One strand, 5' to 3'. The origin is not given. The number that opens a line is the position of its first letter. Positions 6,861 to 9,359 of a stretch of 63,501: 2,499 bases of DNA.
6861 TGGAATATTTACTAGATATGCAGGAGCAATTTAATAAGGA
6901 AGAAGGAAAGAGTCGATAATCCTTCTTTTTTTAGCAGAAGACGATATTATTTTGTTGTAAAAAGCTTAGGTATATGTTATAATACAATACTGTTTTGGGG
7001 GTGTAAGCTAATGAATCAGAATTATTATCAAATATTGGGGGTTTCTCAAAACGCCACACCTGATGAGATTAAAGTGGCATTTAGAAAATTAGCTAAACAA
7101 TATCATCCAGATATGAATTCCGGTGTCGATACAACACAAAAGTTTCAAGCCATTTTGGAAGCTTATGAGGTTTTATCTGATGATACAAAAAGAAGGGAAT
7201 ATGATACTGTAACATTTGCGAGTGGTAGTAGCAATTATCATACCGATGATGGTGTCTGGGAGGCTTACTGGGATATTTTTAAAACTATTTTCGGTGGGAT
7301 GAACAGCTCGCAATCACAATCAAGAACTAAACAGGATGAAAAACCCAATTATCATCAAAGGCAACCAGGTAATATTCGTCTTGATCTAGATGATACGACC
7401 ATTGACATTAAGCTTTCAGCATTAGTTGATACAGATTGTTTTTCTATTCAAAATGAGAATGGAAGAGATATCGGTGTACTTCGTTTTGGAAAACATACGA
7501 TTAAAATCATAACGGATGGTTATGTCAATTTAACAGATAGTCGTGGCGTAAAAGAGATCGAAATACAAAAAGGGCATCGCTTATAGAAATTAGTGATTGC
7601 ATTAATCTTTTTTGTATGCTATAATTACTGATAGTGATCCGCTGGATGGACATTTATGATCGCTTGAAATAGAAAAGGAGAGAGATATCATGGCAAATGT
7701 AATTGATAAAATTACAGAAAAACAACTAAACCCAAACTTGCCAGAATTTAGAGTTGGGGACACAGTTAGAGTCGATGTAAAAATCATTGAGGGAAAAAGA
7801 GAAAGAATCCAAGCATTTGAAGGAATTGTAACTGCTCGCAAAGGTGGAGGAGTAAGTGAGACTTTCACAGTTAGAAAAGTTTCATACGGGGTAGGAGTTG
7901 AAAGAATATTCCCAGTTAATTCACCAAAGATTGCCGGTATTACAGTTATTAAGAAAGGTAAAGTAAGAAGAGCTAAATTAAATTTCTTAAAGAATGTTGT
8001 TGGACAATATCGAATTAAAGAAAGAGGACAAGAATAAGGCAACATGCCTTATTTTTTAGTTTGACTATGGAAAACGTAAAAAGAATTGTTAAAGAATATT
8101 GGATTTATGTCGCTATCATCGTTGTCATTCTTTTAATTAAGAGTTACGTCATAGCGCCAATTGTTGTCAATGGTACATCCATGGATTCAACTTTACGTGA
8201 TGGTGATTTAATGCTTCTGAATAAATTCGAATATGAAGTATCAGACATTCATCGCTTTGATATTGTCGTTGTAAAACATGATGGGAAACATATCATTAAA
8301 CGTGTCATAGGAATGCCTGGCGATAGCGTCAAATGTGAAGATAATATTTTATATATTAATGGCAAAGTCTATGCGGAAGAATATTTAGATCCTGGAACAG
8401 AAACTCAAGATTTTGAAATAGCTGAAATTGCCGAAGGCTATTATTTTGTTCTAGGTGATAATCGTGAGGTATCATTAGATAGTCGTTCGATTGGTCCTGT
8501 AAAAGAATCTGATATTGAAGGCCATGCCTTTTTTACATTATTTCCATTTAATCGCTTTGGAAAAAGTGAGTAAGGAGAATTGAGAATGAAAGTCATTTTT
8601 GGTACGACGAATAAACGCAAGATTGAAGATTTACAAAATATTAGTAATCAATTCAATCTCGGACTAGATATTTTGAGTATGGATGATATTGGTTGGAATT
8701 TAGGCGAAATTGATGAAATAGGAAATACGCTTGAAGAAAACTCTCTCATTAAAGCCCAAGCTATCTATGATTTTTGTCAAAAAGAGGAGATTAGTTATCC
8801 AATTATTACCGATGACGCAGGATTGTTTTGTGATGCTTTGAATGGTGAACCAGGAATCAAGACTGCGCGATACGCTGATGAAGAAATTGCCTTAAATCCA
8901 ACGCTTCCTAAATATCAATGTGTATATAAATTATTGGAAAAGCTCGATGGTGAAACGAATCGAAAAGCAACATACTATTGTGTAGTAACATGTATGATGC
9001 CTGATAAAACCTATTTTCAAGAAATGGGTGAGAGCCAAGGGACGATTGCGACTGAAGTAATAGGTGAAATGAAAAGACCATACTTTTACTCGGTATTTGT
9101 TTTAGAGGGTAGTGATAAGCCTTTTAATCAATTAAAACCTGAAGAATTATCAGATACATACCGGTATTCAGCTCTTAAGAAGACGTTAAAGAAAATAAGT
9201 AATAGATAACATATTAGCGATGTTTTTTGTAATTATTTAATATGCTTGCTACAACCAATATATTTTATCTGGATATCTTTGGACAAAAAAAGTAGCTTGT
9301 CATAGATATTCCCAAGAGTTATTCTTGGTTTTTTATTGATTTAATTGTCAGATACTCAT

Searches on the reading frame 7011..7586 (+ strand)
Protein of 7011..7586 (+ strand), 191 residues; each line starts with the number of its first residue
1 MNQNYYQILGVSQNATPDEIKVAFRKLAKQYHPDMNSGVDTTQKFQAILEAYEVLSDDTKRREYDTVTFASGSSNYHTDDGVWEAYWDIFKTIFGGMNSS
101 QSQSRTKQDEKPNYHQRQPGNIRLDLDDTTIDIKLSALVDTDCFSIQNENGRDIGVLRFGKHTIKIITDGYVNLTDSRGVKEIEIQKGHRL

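Call 71: search_protein_families(library=pfam, proteins=[window:7011-7586:+], max_evalue=0.001)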
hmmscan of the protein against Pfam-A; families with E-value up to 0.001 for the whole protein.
window:7011-7586:+ (191 aa): 1 family
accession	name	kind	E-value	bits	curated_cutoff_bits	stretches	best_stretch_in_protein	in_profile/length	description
PF00226.36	DnaJ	-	8.3e-26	90.3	27.8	1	4-65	1-63/63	DnaJ domain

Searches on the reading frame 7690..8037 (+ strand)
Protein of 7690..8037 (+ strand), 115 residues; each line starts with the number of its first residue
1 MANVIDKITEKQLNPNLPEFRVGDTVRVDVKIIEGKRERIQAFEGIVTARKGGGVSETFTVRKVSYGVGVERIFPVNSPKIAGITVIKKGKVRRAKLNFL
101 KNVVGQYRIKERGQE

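Call 72: find_encoding_contigs(protein=window:7690-8037:+, flank=10000, max_places=8)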
Protein window:7690-8037:+ (115 aa): 2 contigs read that carry it; 2 places shown.
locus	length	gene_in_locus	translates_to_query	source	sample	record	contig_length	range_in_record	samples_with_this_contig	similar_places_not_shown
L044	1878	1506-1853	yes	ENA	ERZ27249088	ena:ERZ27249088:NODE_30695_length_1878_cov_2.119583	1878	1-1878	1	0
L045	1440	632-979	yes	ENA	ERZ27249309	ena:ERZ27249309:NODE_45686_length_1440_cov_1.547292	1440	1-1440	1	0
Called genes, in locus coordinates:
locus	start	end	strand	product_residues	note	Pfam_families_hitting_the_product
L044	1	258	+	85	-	?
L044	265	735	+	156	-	-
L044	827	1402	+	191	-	PF00226:DnaJ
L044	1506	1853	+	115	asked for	PF01245:Ribosomal_L19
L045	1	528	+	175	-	?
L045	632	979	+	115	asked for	PF01245:Ribosomal_L19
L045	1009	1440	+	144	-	?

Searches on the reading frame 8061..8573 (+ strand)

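Call 71: search_protein_families(library=pfam, proteins=[window:8061-8573:+], max_evalue=0.001)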
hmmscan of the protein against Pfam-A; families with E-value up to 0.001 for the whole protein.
window:8061-8573:+ (170 aa): 2 families
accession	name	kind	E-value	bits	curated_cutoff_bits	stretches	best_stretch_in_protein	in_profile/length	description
PF10502.14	Peptidase_S26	-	9.2e-47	159.5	22.9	1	15-160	7-167/168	Signal peptidase, peptidase S26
PF00717.28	Peptidase_S24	-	5.5e-06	26.5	23.3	1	34-90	38-89/116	Peptidase S24-like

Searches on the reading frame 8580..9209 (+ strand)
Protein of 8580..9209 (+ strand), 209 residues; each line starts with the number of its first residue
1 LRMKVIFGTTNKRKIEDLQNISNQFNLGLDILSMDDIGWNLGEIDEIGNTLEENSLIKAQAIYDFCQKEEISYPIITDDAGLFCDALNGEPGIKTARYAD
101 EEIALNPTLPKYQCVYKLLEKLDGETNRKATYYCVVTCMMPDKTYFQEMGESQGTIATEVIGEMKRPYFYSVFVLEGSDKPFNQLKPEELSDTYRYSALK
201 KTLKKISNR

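Call 71: search_protein_families(library=pfam, proteins=[window:8580-9209:+], max_evalue=0.001)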
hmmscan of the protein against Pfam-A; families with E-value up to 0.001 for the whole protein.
window:8580-9209:+ (209 aa): 1 family
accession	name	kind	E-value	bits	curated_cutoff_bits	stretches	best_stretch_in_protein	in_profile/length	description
PF01725.21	Ham1p_like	-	4.6e-33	115.1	22.5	1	5-202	1-183/186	Ham1 family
